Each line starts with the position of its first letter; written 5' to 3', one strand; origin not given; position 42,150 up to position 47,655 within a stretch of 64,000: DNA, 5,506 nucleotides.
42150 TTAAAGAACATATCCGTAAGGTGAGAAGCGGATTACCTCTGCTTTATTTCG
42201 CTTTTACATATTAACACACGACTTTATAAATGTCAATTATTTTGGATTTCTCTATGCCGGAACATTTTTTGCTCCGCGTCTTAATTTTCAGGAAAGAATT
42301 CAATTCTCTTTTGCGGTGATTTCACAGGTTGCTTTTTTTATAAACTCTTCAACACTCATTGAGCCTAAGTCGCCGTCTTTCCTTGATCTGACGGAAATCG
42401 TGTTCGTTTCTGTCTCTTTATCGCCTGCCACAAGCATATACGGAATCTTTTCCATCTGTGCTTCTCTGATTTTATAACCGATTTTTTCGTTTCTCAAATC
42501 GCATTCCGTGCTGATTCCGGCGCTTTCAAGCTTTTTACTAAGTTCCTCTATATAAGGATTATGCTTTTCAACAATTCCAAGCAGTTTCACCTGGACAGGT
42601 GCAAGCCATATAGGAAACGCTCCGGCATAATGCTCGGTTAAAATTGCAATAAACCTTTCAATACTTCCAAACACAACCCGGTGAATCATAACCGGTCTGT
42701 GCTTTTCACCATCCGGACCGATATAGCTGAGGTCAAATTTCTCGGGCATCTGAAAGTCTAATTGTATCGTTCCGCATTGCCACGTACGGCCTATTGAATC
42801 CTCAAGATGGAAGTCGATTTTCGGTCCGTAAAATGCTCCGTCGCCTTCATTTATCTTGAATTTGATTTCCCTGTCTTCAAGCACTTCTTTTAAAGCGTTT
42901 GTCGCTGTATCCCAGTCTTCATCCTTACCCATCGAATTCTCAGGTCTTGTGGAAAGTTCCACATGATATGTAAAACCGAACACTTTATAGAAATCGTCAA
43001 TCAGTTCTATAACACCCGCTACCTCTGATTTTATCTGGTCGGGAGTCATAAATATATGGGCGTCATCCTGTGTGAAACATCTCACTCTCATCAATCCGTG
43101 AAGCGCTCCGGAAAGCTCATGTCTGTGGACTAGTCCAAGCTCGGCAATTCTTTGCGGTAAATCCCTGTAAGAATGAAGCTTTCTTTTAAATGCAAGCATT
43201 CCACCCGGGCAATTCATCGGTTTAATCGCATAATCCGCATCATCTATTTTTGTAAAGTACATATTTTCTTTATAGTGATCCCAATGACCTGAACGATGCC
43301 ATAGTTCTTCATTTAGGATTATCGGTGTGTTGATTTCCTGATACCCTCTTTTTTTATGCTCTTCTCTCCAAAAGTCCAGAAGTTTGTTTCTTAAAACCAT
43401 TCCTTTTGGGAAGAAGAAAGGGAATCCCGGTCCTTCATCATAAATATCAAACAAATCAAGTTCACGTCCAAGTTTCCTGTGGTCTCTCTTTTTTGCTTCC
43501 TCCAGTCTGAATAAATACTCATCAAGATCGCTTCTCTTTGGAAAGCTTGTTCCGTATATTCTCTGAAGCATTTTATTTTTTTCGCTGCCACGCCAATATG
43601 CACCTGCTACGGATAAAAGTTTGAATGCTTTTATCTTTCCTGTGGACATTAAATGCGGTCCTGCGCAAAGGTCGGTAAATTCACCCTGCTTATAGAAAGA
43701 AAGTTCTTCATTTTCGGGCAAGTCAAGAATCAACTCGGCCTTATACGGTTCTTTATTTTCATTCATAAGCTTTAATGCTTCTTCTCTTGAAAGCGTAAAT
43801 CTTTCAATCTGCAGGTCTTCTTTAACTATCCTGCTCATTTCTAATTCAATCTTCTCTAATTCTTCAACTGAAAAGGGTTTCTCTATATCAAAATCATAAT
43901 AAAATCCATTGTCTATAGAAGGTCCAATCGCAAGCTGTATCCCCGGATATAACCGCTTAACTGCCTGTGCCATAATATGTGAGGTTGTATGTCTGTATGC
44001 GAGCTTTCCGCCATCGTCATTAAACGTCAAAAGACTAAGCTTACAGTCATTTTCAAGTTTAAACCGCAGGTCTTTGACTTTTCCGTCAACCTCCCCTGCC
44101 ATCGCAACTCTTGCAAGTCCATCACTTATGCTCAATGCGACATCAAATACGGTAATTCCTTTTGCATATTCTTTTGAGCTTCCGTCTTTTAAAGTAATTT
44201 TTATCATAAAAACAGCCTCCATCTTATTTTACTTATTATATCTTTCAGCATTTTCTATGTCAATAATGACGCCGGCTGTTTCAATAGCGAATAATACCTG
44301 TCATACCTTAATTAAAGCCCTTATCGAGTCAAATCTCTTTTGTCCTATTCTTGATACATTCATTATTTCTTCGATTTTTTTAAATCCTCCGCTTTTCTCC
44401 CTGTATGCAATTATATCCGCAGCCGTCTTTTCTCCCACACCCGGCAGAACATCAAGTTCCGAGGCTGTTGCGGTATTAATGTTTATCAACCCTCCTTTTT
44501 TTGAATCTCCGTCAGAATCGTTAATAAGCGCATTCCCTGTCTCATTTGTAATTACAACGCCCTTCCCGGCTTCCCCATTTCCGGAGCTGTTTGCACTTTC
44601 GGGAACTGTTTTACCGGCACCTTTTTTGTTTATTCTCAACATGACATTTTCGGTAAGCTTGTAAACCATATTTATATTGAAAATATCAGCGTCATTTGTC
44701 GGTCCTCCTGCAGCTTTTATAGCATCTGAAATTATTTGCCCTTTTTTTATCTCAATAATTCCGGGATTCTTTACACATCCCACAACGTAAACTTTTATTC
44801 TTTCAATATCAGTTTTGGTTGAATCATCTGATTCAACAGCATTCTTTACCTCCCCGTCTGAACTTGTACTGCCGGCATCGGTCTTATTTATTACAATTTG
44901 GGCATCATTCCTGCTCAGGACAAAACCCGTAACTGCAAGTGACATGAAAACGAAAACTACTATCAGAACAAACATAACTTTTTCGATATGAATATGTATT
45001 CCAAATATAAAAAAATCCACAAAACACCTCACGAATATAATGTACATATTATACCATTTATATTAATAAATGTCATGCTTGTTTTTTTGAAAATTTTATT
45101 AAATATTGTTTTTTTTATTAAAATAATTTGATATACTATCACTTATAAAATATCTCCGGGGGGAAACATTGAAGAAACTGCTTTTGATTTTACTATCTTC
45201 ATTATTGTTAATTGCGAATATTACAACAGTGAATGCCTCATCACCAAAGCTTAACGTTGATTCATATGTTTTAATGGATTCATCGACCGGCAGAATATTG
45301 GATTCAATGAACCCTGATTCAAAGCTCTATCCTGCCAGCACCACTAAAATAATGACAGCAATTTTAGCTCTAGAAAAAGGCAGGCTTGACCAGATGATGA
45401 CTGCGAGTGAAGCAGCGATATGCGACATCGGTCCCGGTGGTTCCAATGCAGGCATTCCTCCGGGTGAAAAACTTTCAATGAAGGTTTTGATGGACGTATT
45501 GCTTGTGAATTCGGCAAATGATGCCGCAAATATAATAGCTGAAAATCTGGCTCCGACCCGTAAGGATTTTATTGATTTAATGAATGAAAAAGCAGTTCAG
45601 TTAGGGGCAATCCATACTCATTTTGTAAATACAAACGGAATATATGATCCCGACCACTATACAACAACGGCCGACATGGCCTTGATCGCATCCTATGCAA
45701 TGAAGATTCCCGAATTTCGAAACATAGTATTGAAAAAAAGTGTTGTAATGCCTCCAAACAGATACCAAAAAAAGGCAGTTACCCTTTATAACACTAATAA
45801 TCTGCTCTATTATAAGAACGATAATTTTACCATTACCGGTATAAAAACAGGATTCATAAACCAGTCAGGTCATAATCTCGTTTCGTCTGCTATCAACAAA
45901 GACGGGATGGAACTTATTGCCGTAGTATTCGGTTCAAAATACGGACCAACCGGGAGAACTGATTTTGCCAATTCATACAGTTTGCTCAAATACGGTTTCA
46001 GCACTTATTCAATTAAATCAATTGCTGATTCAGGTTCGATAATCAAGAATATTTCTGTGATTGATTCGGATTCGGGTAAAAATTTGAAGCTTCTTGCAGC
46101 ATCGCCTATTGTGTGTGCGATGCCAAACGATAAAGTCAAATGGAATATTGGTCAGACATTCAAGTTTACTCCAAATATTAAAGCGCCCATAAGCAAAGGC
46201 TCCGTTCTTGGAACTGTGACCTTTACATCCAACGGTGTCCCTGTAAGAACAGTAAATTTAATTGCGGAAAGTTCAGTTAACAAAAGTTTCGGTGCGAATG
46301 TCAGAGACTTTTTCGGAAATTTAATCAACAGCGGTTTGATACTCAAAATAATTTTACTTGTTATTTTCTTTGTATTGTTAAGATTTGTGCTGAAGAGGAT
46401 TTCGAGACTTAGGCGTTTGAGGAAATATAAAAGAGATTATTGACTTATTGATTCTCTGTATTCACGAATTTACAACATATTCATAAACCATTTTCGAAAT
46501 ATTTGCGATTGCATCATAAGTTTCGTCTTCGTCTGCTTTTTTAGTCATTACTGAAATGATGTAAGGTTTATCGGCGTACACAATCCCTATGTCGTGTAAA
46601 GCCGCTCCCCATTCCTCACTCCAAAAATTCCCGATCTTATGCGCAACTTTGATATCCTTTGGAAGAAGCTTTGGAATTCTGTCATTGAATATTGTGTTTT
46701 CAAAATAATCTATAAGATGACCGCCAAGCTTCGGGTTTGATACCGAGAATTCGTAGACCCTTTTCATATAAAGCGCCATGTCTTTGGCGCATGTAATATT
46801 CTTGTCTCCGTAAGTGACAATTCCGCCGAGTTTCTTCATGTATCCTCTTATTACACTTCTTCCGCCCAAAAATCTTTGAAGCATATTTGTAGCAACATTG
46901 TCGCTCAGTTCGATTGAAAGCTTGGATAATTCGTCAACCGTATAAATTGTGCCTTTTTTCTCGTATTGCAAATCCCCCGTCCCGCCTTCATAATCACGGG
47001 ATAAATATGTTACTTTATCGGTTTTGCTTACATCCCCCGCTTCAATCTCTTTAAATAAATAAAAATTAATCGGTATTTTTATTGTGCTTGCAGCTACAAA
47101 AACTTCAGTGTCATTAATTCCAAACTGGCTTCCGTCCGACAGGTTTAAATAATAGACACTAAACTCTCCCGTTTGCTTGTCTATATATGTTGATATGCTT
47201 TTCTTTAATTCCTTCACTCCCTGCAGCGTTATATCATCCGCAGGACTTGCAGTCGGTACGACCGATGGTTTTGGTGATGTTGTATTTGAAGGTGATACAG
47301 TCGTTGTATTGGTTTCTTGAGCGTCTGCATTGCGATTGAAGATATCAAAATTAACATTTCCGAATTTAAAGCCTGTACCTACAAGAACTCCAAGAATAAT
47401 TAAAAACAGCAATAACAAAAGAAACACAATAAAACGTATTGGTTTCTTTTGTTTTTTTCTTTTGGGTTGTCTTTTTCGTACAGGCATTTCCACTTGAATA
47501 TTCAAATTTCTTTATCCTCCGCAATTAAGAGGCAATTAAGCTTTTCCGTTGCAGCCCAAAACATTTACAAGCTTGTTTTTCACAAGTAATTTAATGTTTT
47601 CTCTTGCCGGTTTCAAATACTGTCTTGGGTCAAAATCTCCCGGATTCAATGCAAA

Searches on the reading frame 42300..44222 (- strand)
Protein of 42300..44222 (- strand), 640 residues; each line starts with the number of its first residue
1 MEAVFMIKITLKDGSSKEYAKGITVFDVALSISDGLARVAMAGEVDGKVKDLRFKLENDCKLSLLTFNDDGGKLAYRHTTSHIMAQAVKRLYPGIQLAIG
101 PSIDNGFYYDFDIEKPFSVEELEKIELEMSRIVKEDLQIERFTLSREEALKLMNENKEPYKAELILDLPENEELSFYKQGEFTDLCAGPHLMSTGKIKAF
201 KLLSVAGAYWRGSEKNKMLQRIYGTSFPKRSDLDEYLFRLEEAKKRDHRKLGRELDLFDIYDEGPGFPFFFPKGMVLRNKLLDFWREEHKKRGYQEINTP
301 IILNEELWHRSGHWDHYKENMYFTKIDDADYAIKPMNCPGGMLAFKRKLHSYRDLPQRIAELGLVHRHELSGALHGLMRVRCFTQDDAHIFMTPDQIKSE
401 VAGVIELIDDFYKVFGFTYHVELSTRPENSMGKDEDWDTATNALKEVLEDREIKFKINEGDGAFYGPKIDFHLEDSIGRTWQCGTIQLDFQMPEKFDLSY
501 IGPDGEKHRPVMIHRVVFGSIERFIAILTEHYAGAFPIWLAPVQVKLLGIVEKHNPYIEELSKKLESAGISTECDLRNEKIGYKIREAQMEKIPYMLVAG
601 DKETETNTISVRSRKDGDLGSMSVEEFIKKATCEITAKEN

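Call 8: search_protein_families(library=pfam, proteins=[window:42300-44222:-], max_evalue=0.001)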
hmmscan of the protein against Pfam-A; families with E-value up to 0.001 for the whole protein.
window:42300-44222:- (640 aa): 4 families
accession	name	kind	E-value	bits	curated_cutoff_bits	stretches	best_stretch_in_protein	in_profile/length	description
PF00587.30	tRNA-synt_2b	-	2.2e-48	165.1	29.3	1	325-532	4-179/179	tRNA synthetase class II core domain (G, H, P, S and T)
PF03129.25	HGTP_anticodon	-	2.5e-23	82.5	21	1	544-631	1-91/94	Anticodon binding domain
PF07973.19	tRNA_SAD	-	2.6e-17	63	24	1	175-223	2-44/44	Threonyl and Alanyl tRNA synthetase second additional domain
PF02824.27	TGS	-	1.7e-12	47.7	22.2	1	7-66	1-60/60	TGS domain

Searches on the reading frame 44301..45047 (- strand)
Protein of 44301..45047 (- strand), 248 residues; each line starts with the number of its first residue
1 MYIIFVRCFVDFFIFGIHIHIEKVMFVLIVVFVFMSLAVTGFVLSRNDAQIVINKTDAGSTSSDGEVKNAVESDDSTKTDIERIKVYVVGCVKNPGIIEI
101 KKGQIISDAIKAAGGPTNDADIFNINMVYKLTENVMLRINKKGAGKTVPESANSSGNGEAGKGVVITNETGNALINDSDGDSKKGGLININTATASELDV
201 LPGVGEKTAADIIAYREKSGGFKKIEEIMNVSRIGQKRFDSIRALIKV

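Call 8: search_protein_families(library=pfam, proteins=[window:44301-45047:-], max_evalue=0.001)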
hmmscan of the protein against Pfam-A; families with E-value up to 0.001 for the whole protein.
window:44301-45047:- (248 aa): 5 families
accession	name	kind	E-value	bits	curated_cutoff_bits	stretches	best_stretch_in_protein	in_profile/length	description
PF12836.13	HHH_3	-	5.2e-20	71.7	27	1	186-246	4-64/65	Helix-hairpin-helix motif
PF10531.15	SLBB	-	3.3e-11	43.3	27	1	85-126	1-42/55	SLBB domain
PF00633.29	HHH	-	8.4e-08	32.1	24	1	187-215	2-30/30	Helix-hairpin-helix motif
PF22461.2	SLBB_2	-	1.2e-06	29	27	1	85-128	2-47/79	SLBB domain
PF03934.19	T2SSK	-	0.00069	20.4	24.2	0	188-237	1-50/63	Type II secretion system (T2SS), protein K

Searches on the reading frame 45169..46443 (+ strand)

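Call 8: search_protein_families(library=pfam, proteins=[window:45169-46443:+], max_evalue=0.001)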
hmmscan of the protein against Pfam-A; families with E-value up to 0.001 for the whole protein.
window:45169-46443:+ (424 aa): 3 families
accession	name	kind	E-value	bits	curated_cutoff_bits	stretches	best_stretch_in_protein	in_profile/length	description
PF00768.25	Peptidase_S11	-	4.1e-50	170.9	27.6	1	21-257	3-238/239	D-alanyl-D-alanine carboxypeptidase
PF07943.18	PBP5_C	-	3.6e-10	40.3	21.2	1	281-372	2-91/91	Penicillin-binding protein 5, C-terminal domain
PF13354.11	Beta-lactamase2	-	2e-06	27.8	22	1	34-172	3-141/214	Beta-lactamase enzyme family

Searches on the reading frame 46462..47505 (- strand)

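Call 8: search_protein_families(library=pfam, proteins=[window:46462-47505:-], max_evalue=0.001)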
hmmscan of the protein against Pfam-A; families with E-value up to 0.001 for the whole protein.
window:46462-47505:- (347 aa): 1 family
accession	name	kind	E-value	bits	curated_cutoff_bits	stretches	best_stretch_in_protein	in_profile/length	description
PF13354.11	Beta-lactamase2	-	1.1e-52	178.9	22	1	116-321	1-214/214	Beta-lactamase enzyme family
